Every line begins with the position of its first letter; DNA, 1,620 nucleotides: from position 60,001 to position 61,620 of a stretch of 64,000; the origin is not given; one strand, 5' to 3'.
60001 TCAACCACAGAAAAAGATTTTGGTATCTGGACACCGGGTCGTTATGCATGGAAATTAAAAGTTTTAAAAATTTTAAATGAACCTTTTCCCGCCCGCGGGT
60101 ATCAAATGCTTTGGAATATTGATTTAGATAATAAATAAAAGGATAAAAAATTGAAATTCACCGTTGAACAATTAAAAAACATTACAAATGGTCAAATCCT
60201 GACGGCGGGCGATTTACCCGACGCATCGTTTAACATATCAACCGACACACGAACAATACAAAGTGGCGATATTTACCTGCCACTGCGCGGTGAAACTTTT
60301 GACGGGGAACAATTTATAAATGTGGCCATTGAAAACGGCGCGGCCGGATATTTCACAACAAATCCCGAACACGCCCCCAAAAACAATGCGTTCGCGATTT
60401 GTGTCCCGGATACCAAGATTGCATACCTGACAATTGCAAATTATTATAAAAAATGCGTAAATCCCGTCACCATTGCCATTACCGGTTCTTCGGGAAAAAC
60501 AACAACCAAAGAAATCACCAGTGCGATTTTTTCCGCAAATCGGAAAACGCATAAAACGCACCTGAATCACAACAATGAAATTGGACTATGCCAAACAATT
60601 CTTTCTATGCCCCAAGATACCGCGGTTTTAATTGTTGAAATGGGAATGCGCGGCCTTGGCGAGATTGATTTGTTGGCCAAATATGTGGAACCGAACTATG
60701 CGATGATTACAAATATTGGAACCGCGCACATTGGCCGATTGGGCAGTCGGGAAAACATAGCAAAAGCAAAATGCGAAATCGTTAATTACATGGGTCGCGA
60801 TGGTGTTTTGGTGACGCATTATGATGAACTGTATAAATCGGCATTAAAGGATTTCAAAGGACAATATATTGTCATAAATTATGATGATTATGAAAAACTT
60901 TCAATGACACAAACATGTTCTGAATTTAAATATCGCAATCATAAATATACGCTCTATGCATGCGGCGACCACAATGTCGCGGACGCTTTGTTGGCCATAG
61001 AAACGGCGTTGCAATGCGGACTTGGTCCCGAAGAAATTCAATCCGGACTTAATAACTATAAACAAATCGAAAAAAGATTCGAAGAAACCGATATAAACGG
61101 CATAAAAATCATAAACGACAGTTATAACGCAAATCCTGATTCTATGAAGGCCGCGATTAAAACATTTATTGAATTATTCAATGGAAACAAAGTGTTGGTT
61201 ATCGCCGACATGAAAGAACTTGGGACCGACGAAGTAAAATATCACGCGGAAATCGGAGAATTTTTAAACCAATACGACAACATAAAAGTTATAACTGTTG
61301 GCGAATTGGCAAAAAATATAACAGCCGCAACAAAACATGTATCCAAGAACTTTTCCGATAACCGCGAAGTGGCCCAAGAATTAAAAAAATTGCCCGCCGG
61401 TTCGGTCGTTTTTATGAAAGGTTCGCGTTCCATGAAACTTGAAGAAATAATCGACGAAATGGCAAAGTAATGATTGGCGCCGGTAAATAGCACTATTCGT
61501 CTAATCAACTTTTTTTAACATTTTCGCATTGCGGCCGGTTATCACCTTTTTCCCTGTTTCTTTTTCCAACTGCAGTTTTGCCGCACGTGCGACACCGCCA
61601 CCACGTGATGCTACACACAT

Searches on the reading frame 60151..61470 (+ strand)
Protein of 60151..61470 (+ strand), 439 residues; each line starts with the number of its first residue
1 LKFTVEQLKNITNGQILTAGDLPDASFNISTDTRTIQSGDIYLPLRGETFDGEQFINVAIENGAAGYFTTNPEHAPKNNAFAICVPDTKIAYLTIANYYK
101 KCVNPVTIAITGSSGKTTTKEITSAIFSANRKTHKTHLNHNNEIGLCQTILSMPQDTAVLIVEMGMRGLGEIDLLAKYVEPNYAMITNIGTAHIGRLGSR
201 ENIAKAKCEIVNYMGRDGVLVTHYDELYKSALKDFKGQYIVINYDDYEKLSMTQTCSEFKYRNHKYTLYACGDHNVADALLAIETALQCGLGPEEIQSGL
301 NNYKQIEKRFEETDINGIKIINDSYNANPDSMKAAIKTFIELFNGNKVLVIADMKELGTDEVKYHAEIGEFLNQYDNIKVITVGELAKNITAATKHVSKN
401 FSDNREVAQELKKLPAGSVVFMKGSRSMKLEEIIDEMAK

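Call 42: search_protein_families(library=pfam, proteins=[window:60151-61470:+], max_evalue=0.001)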
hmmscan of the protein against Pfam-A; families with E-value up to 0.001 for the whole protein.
window:60151-61470:+ (439 aa): 3 families
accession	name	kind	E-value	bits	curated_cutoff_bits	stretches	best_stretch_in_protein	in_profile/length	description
PF08245.18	Mur_ligase_M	-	5.3e-35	121.6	24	1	110-285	1-199/200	Mur ligase middle domain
PF02875.26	Mur_ligase_C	-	6.6e-18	66.2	28.4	1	309-426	2-127/127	Mur ligase, glutamate ligase domain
PF01225.30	Mur_ligase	-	1.2e-05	26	21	1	29-75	5-56/95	Mur ligase family, catalytic domain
